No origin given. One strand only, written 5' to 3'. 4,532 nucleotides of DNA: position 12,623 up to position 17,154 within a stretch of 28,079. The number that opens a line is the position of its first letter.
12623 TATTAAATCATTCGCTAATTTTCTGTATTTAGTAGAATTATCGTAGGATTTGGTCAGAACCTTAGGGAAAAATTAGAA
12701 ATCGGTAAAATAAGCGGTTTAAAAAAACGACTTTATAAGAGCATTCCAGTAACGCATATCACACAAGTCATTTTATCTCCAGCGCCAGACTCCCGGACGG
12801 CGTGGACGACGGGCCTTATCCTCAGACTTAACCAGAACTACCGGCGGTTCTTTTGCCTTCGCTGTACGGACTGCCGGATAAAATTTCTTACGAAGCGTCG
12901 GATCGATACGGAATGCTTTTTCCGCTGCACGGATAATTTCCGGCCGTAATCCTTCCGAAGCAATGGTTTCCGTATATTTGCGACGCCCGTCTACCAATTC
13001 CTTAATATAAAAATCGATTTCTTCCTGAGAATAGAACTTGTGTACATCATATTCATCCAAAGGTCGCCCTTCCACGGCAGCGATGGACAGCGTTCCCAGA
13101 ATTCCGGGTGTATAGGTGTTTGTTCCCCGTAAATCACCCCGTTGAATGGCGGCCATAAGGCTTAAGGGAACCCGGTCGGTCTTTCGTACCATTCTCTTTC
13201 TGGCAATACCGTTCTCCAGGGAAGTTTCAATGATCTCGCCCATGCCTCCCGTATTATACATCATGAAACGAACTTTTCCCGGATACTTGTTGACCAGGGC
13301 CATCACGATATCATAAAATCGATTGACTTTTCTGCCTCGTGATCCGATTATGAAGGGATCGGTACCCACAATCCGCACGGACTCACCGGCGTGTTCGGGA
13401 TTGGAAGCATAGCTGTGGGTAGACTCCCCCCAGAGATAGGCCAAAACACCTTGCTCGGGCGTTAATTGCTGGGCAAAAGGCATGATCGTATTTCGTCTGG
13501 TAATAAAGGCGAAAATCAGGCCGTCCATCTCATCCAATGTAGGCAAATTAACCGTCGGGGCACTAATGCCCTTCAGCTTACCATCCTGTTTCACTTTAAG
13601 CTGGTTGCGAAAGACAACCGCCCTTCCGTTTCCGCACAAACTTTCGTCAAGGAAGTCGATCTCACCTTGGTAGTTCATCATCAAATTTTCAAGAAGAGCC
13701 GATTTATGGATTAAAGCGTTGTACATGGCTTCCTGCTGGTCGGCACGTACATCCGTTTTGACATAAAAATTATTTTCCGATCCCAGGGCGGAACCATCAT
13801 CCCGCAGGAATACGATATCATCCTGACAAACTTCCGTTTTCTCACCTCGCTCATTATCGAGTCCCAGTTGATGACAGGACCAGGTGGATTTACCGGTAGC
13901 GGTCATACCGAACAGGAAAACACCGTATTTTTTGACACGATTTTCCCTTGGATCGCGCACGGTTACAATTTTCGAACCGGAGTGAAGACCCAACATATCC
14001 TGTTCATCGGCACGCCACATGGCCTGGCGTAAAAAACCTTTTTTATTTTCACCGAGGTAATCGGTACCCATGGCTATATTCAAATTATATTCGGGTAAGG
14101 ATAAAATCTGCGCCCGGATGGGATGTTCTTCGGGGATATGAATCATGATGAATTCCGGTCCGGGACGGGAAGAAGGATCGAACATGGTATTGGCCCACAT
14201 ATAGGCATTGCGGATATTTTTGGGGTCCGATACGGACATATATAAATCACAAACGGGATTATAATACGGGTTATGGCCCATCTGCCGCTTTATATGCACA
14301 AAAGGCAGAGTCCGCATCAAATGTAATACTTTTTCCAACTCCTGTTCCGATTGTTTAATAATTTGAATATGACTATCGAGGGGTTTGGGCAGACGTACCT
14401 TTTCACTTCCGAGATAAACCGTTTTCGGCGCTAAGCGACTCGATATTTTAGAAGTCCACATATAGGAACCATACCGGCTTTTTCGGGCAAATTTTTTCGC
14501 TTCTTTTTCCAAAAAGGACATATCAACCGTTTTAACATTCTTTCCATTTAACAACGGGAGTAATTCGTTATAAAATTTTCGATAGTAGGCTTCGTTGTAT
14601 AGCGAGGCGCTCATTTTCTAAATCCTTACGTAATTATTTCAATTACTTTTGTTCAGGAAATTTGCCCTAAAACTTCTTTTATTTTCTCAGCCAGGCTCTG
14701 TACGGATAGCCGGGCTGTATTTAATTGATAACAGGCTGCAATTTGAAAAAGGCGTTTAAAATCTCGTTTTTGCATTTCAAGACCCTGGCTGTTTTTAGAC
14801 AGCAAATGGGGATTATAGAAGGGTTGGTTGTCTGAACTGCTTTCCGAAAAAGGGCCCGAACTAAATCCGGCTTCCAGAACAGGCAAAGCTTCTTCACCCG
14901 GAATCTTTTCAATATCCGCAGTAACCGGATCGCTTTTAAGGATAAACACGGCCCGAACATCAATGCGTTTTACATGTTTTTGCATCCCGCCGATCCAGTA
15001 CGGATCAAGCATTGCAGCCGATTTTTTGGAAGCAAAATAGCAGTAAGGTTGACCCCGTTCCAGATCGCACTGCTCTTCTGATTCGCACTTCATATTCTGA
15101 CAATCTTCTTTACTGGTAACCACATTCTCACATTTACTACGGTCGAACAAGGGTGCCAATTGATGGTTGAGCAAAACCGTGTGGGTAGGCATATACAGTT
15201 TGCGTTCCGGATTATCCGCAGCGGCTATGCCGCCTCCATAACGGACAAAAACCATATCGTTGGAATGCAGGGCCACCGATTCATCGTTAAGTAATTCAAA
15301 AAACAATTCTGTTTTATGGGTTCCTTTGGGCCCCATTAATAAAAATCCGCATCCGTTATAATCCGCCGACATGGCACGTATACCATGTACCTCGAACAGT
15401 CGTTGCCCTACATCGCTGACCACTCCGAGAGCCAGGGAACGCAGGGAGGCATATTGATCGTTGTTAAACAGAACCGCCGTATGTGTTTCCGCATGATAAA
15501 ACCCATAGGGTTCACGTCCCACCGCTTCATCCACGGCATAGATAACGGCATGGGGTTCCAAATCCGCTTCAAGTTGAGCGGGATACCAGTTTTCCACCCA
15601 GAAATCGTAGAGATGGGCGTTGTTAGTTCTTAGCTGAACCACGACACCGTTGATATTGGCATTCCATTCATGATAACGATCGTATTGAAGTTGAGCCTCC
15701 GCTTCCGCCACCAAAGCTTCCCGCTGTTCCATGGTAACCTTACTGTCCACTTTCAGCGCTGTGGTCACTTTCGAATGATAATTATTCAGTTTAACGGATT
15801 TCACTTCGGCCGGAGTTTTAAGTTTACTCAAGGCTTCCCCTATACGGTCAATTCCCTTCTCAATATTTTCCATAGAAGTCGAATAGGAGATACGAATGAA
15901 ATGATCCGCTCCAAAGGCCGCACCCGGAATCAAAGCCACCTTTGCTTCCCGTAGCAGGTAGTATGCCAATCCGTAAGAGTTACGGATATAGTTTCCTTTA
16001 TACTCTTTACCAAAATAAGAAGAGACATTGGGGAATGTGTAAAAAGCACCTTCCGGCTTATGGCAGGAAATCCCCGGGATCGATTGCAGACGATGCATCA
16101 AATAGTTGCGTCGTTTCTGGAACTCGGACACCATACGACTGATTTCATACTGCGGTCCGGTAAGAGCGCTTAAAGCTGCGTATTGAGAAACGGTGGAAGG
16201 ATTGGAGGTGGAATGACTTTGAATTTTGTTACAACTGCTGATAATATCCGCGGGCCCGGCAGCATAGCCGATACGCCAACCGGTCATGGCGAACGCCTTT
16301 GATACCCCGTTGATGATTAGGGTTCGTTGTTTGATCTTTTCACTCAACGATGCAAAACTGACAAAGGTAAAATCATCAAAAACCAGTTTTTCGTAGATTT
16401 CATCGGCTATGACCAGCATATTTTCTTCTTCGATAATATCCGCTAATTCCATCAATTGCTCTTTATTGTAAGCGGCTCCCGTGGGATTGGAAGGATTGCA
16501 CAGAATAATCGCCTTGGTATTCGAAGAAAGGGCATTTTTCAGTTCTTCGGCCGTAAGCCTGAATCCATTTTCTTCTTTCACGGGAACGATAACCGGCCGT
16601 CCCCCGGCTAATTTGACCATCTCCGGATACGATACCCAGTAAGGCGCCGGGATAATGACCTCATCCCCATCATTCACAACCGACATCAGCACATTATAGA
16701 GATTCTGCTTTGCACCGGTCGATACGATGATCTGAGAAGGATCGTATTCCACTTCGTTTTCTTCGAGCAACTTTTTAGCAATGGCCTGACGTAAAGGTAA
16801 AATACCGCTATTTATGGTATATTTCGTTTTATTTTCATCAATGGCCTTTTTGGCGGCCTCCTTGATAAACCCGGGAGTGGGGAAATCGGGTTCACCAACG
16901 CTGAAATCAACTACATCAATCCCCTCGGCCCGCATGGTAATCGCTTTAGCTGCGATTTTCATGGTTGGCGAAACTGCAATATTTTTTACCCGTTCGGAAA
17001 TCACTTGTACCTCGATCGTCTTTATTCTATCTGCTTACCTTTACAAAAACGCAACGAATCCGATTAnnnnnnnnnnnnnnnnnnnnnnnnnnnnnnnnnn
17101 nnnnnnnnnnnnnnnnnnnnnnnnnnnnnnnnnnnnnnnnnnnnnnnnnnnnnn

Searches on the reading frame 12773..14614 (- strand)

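Call 8: search_protein_families(library=ncbifam, proteins=[window:12773-14614:-], max_evalue=0.01)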
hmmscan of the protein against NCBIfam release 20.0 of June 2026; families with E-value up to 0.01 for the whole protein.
window:12773-14614:- (613 aa): 6 families
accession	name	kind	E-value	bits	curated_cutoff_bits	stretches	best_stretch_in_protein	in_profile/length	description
NF006821.0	PRK09344.1-3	subfamily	1.4e-84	284.6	369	1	34-561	29-518/525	phosphoenolpyruvate carboxykinase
NF006819.0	PRK09344.1-1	subfamily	1.4e-08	34.1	745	1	177-334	196-334/538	phosphoenolpyruvate carboxykinase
NF006820.0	PRK09344.1-2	subfamily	1.9e-07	30.1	636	1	178-334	184-322/529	phosphoenolpyruvate carboxykinase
NF006823.0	PRK09344.1-5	equivalog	1.8e-06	26.9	815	1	182-501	175-449/513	phosphoenolpyruvate carboxykinase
TIGR00224.1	pckA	equivalog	1.9e-06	27.1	590.05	1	179-333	188-324/532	phosphoenolpyruvate carboxykinase (ATP)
NF006822.0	PRK09344.1-4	equivalog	0.00056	18.5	806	1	179-333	188-325/537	phosphoenolpyruvate carboxykinase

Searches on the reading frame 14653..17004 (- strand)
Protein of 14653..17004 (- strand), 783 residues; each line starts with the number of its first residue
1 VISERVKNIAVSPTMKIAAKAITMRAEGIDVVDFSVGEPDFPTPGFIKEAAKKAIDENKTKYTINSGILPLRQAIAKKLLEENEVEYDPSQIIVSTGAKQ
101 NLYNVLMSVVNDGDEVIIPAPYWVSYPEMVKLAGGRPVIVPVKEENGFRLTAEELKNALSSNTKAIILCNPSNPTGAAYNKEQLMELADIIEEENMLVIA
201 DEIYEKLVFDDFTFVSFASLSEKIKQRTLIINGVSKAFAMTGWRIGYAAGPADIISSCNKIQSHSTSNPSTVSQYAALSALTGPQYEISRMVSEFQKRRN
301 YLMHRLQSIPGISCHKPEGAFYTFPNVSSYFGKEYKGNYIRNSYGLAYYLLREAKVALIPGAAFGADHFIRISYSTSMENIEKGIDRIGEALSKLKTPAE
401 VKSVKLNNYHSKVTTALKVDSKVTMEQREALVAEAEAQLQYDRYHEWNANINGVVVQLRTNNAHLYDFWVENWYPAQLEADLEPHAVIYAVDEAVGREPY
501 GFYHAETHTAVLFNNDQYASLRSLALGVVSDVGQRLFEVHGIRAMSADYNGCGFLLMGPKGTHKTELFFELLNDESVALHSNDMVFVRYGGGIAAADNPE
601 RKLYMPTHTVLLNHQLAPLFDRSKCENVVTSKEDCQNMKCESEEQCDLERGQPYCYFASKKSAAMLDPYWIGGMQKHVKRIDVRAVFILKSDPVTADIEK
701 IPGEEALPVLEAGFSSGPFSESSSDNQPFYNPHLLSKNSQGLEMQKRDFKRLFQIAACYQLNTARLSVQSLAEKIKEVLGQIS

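Call 8: search_protein_families(library=ncbifam, proteins=[window:14653-17004:-], max_evalue=0.01)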
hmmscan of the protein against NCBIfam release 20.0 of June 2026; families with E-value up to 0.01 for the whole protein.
window:14653-17004:- (783 aa): 80 families (the best 25 are shown)
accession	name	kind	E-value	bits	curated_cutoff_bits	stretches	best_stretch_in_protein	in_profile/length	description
NF004769.0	PRK06107.1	equivalog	1.3e-137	458.8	617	1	2-395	6-401/402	aspartate transaminase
NF041091.1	asp_aminotase_Arch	equivalog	6.7e-132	439.9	550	1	3-391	1-374/376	aspartate aminotransferase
NF005817.0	PRK07683.1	equivalog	3.9e-104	348.4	575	1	1-394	4-383/387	aminotransferase A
NF005816.0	PRK07682.1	equivalog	4.9e-103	344.8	620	1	2-396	6-387/390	aminotransferase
NF041364.1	GntC_guanitoxin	equivalog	1.3e-94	317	415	1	34-389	3-354/356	guanitoxin biosynthesis PLP-dependent (S)-gamma-hydroxy-L-arginine cyclodehydratase GntC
NF005588.0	PRK07309.1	equivalog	3.6e-89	299.4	576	1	29-393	30-387/391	pyridoxal phosphate-dependent aminotransferase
NF004975.0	PRK06348.1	equivalog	2.7e-88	296.6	549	1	16-389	16-380/384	pyridoxal phosphate-dependent aminotransferase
NF006229.0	PRK08361.1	equivalog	3.6e-83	279.7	624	1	2-395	10-391/391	aspartate aminotransferase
NF004770.0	PRK06108.1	subfamily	1.5e-79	267.6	422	1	4-394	15-394/396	pyridoxal phosphate-dependent aminotransferase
NF005601.0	PRK07337.1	equivalog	8e-79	265.5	496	1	2-392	8-392/394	pyridoxal phosphate-dependent aminotransferase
NF006230.0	PRK08363.1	equivalog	2.4e-75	253.8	534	1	3-394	5-394/398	alanine aminotransferase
NF005744.0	PRK07568.1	subfamily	1.6e-73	247.8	389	1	2-395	3-393/398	pyridoxal phosphate-dependent aminotransferase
NF006514.0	PRK08960.1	equivalog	3.5e-73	246.6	554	1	2-394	5-387/388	pyridoxal phosphate-dependent aminotransferase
TIGR03540.1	DapC_direct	equivalog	1.2e-70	238.4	593.25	1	2-390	2-382/383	LL-diaminopimelate aminotransferase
NF006756.0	PRK09276.1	subfamily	7.9e-70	235.7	507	1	2-390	4-384/387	LL-diaminopimelate aminotransferase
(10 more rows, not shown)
